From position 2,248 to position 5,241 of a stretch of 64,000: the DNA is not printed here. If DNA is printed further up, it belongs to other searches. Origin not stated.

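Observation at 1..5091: SNF2 helicase + TM/SH3b protein + 91-aa ORF translationally coupled to a type III Mod methyltransferase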

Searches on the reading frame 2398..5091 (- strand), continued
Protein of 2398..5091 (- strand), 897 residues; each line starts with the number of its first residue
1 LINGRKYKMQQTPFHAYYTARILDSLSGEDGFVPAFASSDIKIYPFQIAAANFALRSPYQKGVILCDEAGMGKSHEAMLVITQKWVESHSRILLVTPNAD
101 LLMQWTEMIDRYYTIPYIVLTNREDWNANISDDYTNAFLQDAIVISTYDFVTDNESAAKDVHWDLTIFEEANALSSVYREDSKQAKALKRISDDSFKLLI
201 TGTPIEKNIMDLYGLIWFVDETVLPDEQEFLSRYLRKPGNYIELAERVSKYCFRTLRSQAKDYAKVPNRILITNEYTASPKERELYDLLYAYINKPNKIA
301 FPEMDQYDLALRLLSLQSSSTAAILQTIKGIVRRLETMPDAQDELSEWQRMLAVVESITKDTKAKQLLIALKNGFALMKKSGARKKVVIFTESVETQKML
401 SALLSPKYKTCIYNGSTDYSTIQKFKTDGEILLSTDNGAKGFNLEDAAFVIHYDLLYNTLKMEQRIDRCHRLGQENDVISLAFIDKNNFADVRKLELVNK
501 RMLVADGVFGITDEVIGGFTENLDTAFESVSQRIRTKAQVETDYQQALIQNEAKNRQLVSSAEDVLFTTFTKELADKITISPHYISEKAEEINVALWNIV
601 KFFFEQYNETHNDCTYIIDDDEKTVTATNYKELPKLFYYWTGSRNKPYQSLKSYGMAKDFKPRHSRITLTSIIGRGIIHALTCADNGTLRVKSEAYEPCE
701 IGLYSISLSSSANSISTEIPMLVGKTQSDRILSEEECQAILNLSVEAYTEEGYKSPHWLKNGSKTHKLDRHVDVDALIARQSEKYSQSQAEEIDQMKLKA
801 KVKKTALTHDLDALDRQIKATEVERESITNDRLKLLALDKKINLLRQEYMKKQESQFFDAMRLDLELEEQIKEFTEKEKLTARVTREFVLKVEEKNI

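Call 29: search_protein_families(library=pfam, proteins=[L069:14652-15653:+, L054:5899-6489:+, L032:14647-15573:+, L038:12627-13220:+, L039:3603-4070:+, L055:4920-5630:+, L063:3050-3871:+, L073:8535-9329:+, L076:7550-8722:+, L084:7276-8754:+], max_evalue=0.01)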
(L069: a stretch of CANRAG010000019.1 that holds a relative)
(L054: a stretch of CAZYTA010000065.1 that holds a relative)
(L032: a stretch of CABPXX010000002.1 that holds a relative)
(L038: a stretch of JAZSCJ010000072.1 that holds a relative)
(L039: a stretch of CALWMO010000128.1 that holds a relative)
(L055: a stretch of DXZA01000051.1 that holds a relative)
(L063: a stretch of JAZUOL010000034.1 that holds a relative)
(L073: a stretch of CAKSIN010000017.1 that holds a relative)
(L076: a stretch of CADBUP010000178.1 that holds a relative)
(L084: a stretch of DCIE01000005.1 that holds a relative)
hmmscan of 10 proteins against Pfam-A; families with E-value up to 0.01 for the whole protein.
L069:14652-15653:+ (333 aa): 1 family
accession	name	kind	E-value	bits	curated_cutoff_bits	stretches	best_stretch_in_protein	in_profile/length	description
PF13310.11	Virulence_RhuM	-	1.9e-110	368.6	33.7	1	61-305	1-249/252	Virulence protein RhuM family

L054:5899-6489:+ (196 aa): 1 family
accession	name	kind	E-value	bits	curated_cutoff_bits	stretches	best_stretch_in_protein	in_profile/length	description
PF06677.18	Auto_anti-p27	-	0.0039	17.7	24.1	1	141-164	17-39/40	Sjogren's syndrome/scleroderma autoantigen 1 (Autoantigen p27)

L032:14647-15573:+ (308 aa): 1 family
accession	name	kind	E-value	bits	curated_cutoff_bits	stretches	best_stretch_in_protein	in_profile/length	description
PF08808.17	RES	-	7.1e-13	49.3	23.2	1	103-245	20-147/157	RES domain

L038:12627-13220:+ (197 aa): 0 families

L039:3603-4070:+ (155 aa): 0 families

L055:4920-5630:+ (236 aa): 0 families

L063:3050-3871:+ (273 aa): 0 families

L073:8535-9329:+ (264 aa): 1 family
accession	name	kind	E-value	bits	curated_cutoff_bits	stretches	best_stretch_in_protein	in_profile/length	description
PF19952.5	DUF6414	-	1.3e-06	28.9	25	1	8-143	3-129/283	Domain of unknown function (DUF6414)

L076:7550-8722:+ (390 aa): 13 families
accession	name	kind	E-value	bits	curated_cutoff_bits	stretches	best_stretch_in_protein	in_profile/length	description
PF07724.20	AAA_2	-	1.5e-15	58.1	27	1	168-286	4-132/166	AAA domain (Cdc48 subfamily)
PF00004.35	AAA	-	2.1e-10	41.6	21.2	1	170-280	1-111/131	ATPase family associated with various cellular activities (AAA)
PF07728.20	AAA_5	-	5e-09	36.7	22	1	170-284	2-126/139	AAA domain (dynein-related subfamily)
PF07726.17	AAA_3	-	2.2e-05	24.8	27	1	170-275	2-107/131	ATPase family associated with various cellular activities (AAA)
PF06068.19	TIP49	-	7.6e-05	22.5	23.8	1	137-210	21-90/347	TIP49 P-loop domain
PF13401.12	AAA_22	-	8.2e-05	23.4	27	1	169-256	7-110/130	AAA domain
PF13191.12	AAA_16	-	0.0016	19.4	32.6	1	155-200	11-55/167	AAA ATPase domain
PF00910.28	RNA_helicase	-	0.0017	19.3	21.5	1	170-257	1-78/105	RNA helicase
PF06309.17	Torsin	-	0.0018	18.9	27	1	133-191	18-77/127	Torsin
PF05496.18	RuvB_N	-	0.0027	17.9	27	0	141-254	8-108/159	Holliday junction DNA helicase RuvB P-loop domain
PF00158.32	Sigma54_activat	-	0.0028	17.8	20.2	1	149-215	4-73/168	Sigma-54 interaction domain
PF06414.18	Zeta_toxin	-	0.0041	17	22.3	1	164-199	13-50/199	Zeta toxin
PF13479.12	AAA_24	-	0.0066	16.7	27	0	167-191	2-26/195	AAA domain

L084:7276-8754:+ (492 aa): 11 families
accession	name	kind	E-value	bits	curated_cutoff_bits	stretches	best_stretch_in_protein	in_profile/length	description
PF13749.12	HATPase_c_4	-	6.6e-27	93.8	26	1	307-399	1-89/89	Putative ATP-dependent DNA helicase recG C-terminal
PF04326.19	SLFN_AlbA_2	-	1e-21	78.1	25.3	1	29-145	1-117/118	Schlafen, AlbA_2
PF13412.12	HTH_24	-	3.9e-06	26.8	21.9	1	427-473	1-47/48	Winged helix-turn-helix DNA-binding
PF13545.12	HTH_Crp_2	-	4e-05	23.9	27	1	444-477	23-56/70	Crp-like helix-turn-helix domain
PF01047.28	MarR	-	5.8e-05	23.3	24.6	1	427-481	1-55/59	MarR family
PF08220.18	HTH_DeoR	-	0.00015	21.9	21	1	431-475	2-46/57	DeoR-like helix-turn-helix domain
PF08279.18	HTH_11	-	0.00017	21.8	25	1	431-472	2-44/55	HTH domain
PF01726.22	LexA_DNA_bind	-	0.0011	19.2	23.7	1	427-476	4-59/65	LexA DNA binding domain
PF09756.15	DDRGK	-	0.0021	18.2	27.8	1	429-473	99-143/188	DDRGK domain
PF25212.1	HVO_A0114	-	0.0039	17.4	27.6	1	427-479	20-72/84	HVO_A0114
PF13022.12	HTH_Tnp_1_2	-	0.0047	17.5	27.9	0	426-460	7-43/122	Helix-turn-helix of insertion element transposase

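Call 38: search_solved_structures(query=A1, max_evalue=0.001)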
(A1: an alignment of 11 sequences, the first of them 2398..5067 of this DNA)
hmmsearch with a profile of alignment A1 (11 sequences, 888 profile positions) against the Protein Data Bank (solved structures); distinct sequences matched with E-value up to 0.001: 117 (the best 60 are shown).
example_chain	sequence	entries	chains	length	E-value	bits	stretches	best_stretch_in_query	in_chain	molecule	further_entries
8so8_A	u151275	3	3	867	3.6e-20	74.8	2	54-212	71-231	RNA polymerase-associated protein RapA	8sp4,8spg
6fhs_G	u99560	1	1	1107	3.6e-20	74.8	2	51-228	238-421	Ino80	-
8oo7_G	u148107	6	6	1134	3.8e-20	74.7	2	51-228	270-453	Chromatin-remodeling ATPase Ino80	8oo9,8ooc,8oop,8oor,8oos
8atf_G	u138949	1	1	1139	3.8e-20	74.7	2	51-228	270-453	Ino80 ATPase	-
4s20_K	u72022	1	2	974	4.8e-20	74.4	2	54-212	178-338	RNA polymerase-associated protein RapA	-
6bog_A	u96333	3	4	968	4.9e-20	74.4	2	54-212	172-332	RNA polymerase-associated protein RapA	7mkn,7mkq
7m8e_F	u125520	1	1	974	4.9e-20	74.3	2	54-212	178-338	RNA polymerase-associated protein RapA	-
9ge5_G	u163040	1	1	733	1.2e-19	73.1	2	51-235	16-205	Chromatin-remodeling ATPase INO80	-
6fml_G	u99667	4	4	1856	1.4e-19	72.9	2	51-228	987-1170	Ino80 | Ino80 ATPase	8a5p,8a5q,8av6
8t0l_F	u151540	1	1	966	5.7e-19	70.8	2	54-212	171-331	RNA polymerase-associated protein RapA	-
1z63_A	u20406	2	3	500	6.2e-19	70.7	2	36-261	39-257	Helicase of the snf2/rad54 family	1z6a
9jao_C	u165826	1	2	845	1.7e-18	69.3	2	48-213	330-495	SWI/SNF-related matrix-associated actin-dependent regulator of chromatin subfamily A conta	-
7otq_K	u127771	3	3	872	2.7e-18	68.6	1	34-260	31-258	Chromodomain-helicase-DNA-binding protein 1-like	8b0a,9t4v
7epu_B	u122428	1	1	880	2.7e-18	68.6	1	34-260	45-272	Chromodomain-helicase-DNA-binding protein 1-like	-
7enn_K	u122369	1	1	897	2.9e-18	68.5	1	34-260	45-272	Chromodomain-helicase-DNA-binding protein 1-like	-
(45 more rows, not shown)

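Call 39: search_protein_families(library=ncbifam, proteins=[window:2398-5067:-], max_evalue=0.001)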
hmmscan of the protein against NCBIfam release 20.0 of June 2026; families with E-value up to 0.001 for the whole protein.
window:2398-5067:- (889 aa): 14 families
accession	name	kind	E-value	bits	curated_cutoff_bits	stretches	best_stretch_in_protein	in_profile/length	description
NF038318.1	DISARM_DrmD_b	equivalog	1.6e-85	287.9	950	3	29-330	24-323/868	DISARM system SNF2-like helicase DrmD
NF041062.1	DpdE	equivalog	2.7e-35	121.7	500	2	233-531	400-703/1048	protein DpdE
NF038317.1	DISARM_DrmD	equivalog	2.2e-29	102.4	610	2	329-551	460-694/1021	DISARM system SNF2-like helicase DrmD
NF003426.0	PRK04914.1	equivalog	7.3e-22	77.4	576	2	51-197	169-317/959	RNA polymerase-associated protein RapA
NF058637.1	helic_SCO1167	equivalog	1.1e-18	66.8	1200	2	54-229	490-655/932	SCO1167/SCO6262 family helicase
NF053675.1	pilus_reg_Snf2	equivalog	1.5e-15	56.4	1100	2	50-224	601-764/1029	pilus expression-regulating Snf2 family helicase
NF042964.1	phospholipD_antiphage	equivalog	9.9e-15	53.9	1100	2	338-538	650-867/895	phospholipase D-like domain-containing anti-phage protein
NF041790.1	anti-phage_ZorD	equivalog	1.3e-14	53.2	1500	2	369-470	916-1030/1035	type I Zorya anti-phage system protein ZorD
NF053631.1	RNA_helic_CshA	equivalog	1.2e-07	30.9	646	1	412-557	278-418/434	degradosome RNA helicase CshA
NF003390.0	PRK04537.1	equivalog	1.2e-06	27.9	732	1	389-474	271-361/572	ATP-dependent RNA helicase RhlB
NF008394.0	PRK11192.1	equivalog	1.4e-06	27.5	507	1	369-474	241-351/441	ATP-dependent RNA helicase SrmB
NF053711.1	RNA_heli_RhlE1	exception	0.0001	21.2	750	1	410-480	283-354/434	RNA helicase RhlE1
NF053636.1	DDHlcsCsdAPsy1082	equivalog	0.00056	18.5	890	1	422-479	295-352/512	DEAD/DEAH box helicase CsdA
TIGR04095.1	dnd_restrict_1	equivalog_domain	0.00086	18.4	600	0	34-139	8-115/451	DNA phosphorothioation system restriction enzyme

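Call 78: search_dna_similar(query=window:2398-5067:-, collection=plasmids, mode=protein, max_evalue=1e-30, max_rows=25)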
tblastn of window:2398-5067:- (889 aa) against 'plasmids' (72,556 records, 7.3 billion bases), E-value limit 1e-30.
Records with a match: 50; places in all: 51; records where one place covers at least 80% of the query: 1.
Best place of each record, by identity: <60% 50.
By first word of the organism name: Salmonella 15; Klebsiella 11; Providencia 5; Roseomonas 2; Aeromonas 2; Monoglobus 1; Conchiformibius 1; Paracoccus 1; Thioclava 1; Ketogulonicigenium 1; and 10 more.
By predicted mobility (MOB-suite, as given by PLSDB): conjugative 32; non-mobilizable 14; mobilizable 4.
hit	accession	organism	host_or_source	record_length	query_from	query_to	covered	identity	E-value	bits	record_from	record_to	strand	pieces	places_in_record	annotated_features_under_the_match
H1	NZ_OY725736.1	Monoglobus pectinilyticus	-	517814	1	884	99%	52.1%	0e+0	896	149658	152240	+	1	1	DEAD/DEAH box helicase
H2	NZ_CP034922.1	Roseomonas mucosa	Homo sapiens,tissue sample,Clinical, ...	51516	4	535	60%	32.1%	2e-74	275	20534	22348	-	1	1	SNF2-related protein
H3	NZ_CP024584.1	Roseomonas sp. FDAARGOS_362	Homo sapiens,peripheral Blood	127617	4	535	60%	32.1%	2e-74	275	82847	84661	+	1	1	SNF2-related protein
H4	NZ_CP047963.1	Aeromonas media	cell culture,hospital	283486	6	547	61%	30.8%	6e-77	282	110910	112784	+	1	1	SNF2-related protein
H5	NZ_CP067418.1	Aeromonas media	cell culture,water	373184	6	547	61%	30.8%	6e-77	282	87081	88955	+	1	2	SNF2-related protein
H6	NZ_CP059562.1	Conchiformibius steedae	dog,whole organism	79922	9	599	66%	27.6%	4e-65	246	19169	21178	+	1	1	SNF2-related protein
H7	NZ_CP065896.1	Paracoccus marcusii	Cancer pagurus,whole ...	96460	2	470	53%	31.0%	1e-62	239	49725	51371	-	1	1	SNF2-related protein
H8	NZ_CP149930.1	Thioclava sp. GXIMD4216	pure culture,mangrove soil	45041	3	470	53%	30.4%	2e-60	231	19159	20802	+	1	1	SNF2-related protein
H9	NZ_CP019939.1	Ketogulonicigenium robustum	cell culture,soil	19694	3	470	53%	30.4%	3e-60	231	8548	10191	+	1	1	SNF2-related protein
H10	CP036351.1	Planctomycetes bacterium K2D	-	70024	4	458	51%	30.8%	3e-61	234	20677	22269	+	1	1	rapA: RNA polymerase-associated protein RapA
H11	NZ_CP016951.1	Cupriavidus taiwanensis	Mimosa,single cell,nodules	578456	4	408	46%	32.3%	1e-53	211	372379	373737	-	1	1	SNF2-related protein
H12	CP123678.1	Salmonella enterica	animal-swine-market swine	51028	4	450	50%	28.8%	4e-54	213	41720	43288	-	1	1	SNF2-related protein | helix-turn-helix domain-containing protein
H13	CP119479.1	Salmonella enterica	Product-Raw-Ground, Comminuted or ...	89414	4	450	50%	28.8%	4e-54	213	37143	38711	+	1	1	SNF2-related protein | helix-turn-helix domain-containing protein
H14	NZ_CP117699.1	Salmonella enterica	Homo sapiens,tissue sample,leg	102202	4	450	50%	28.8%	4e-54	213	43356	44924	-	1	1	SNF2-related protein | helix-turn-helix domain-containing protein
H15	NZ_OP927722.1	Salmonella sp.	-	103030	4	450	50%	28.8%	4e-54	213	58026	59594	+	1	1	SNF2-related protein | helix-turn-helix domain-containing protein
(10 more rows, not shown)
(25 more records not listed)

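Call 79: get_annotated_region(hit=H4, flank=9000)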
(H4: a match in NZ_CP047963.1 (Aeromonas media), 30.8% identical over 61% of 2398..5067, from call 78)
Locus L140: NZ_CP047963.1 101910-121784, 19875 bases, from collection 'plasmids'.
description: Aeromonas media strain MC64 plasmid pMC64A, complete sequence
organism: Aeromonas media (NCBI taxid 651)
taxonomy: Bacteria; Pseudomonadota; Gammaproteobacteria; Aeromonadales; Aeromonadaceae; Aeromonas; Aeromonas media
host: -; source: cell culture,hospital; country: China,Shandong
typing (MOB-suite, as given by PLSDB): non-mobilizable; replicon IncU
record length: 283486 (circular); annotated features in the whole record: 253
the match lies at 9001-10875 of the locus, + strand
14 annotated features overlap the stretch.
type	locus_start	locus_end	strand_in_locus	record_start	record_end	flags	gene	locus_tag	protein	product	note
CDS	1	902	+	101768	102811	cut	-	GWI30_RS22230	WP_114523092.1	hypothetical protein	-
CDS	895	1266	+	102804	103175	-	-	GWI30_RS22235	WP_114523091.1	hypothetical protein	-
CDS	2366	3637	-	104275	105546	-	-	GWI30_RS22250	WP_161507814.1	transposase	GO:0006313 - DNA transposition [Evidence IEA]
CDS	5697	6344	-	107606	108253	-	-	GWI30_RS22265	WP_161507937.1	hypothetical protein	-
CDS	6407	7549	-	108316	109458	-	-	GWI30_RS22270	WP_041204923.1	IS4-like element ISAs18 family transposase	GO:0006313 - DNA transposition [Evidence IEA]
CDS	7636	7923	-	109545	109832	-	-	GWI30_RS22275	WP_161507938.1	hypothetical protein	-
CDS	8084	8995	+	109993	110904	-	-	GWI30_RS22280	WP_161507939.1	WYL domain-containing protein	-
CDS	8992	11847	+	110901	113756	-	-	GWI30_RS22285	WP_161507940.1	SNF2-related protein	-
CDS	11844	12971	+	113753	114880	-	-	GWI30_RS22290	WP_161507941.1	AAA family ATPase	-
CDS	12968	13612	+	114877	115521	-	-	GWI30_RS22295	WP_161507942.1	DUF4276 family protein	-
CDS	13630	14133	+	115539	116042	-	-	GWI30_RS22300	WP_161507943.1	site-specific DNA-methyltransferase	GO:0006306 - DNA methylation [Evidence IEA]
CDS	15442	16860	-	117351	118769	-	-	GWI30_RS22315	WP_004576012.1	IS66-like element ISAs21 family transposase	GO:0006313 - DNA transposition [Evidence IEA]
CDS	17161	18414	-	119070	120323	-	-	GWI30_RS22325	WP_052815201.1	IS256 family transposase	-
CDS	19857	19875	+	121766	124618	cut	-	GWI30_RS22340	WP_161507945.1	DEAD/DEAH box helicase family protein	-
